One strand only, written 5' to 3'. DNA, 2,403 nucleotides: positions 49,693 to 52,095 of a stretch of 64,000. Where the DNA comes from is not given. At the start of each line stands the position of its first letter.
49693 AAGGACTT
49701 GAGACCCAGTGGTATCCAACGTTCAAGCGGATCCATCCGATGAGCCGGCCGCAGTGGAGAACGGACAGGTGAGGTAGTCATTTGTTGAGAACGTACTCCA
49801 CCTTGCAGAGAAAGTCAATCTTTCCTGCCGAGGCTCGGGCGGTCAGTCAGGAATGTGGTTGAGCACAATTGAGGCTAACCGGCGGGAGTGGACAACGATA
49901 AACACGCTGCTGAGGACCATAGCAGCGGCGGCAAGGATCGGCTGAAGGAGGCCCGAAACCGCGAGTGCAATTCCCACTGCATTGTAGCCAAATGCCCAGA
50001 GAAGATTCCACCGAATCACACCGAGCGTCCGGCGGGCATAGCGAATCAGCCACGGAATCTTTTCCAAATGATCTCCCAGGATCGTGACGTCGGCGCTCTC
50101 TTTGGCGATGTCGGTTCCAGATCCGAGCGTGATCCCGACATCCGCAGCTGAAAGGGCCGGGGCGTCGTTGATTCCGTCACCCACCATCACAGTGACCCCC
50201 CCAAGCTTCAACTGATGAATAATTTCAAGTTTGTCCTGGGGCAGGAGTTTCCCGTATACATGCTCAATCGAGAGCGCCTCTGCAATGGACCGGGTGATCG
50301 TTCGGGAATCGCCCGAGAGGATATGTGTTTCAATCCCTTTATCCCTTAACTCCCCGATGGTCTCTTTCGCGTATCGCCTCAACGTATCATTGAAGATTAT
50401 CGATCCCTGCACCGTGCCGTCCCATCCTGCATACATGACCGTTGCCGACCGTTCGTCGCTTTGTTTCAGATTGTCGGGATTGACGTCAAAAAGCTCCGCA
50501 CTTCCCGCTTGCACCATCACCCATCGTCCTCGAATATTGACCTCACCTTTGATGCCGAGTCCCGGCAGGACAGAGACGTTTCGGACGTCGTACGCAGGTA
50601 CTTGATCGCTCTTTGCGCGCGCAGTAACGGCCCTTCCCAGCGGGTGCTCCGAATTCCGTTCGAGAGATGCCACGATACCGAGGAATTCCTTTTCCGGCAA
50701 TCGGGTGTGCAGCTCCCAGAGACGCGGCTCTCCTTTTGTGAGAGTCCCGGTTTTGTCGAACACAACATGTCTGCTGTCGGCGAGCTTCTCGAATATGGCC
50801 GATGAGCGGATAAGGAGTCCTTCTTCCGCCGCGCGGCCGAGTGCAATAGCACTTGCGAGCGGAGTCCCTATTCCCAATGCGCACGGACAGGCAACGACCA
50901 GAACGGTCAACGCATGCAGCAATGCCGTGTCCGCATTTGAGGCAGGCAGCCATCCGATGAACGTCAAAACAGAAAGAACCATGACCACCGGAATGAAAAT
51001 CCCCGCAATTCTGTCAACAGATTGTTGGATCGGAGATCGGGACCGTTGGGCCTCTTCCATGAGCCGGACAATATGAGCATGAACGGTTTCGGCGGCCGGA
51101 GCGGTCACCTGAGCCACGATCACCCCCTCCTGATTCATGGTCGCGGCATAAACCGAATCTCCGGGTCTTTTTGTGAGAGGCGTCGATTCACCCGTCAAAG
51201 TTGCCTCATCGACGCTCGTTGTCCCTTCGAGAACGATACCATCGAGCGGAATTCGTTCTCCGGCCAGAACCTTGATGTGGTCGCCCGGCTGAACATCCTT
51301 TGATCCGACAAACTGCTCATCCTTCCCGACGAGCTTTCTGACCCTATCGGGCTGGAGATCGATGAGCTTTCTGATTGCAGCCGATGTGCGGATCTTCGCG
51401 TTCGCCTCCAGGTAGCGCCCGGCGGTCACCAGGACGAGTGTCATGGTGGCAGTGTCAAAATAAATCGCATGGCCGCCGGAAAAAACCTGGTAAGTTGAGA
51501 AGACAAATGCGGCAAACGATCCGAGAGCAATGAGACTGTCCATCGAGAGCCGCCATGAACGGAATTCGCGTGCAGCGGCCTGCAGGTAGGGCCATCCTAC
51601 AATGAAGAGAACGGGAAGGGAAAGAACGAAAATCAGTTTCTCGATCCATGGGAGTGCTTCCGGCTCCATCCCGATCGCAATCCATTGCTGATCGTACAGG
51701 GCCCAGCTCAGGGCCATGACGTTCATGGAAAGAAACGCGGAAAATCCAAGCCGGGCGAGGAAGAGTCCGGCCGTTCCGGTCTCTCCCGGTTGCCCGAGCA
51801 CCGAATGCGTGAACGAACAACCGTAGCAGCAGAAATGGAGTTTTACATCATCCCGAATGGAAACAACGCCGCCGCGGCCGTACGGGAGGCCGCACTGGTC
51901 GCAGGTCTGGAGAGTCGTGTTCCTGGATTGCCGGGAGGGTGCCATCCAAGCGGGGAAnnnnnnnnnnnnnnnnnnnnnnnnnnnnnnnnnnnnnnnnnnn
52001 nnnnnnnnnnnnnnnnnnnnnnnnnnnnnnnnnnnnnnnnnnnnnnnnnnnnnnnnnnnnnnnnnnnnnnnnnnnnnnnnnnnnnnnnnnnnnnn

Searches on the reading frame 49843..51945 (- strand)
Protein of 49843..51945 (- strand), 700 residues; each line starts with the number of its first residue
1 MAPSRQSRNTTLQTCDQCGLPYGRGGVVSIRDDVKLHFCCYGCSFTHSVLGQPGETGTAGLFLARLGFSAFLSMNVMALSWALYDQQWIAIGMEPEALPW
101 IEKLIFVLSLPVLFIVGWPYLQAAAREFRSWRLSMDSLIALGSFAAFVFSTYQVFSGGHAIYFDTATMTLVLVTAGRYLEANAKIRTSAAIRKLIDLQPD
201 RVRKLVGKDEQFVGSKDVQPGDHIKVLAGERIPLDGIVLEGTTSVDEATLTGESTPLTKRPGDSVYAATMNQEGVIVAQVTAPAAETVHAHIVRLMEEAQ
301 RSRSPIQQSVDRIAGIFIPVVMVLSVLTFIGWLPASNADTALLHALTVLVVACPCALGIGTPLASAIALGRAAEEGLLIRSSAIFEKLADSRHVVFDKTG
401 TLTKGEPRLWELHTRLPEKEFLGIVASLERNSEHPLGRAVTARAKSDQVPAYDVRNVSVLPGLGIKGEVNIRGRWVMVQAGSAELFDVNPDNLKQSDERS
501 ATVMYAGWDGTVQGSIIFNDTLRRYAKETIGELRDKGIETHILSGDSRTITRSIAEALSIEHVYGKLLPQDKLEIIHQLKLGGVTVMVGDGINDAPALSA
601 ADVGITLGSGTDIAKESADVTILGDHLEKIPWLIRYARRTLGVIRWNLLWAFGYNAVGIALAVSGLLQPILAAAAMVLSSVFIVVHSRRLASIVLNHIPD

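Call 31: search_protein_families(library=pfam, proteins=[window:49843-51945:-], max_evalue=0.001)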
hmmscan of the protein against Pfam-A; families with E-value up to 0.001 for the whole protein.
window:49843-51945:- (700 aa): 4 families
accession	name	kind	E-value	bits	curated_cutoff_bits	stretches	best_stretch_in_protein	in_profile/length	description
PF00122.25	E1-E2_ATPase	-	1.2e-52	178.5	28.1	1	197-374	2-180/181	E1-E2 ATPase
PF00702.32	Hydrolase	-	3.6e-29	103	26.4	1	392-602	2-191/191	haloacid dehalogenase-like hydrolase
PF08282.18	Hydrolase_3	-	4.3e-05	23.8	20.9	0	585-622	206-243/255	haloacid dehalogenase-like hydrolase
PF12710.13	HAD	-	0.00087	20.2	27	0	522-598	86-188/189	haloacid dehalogenase-like hydrolase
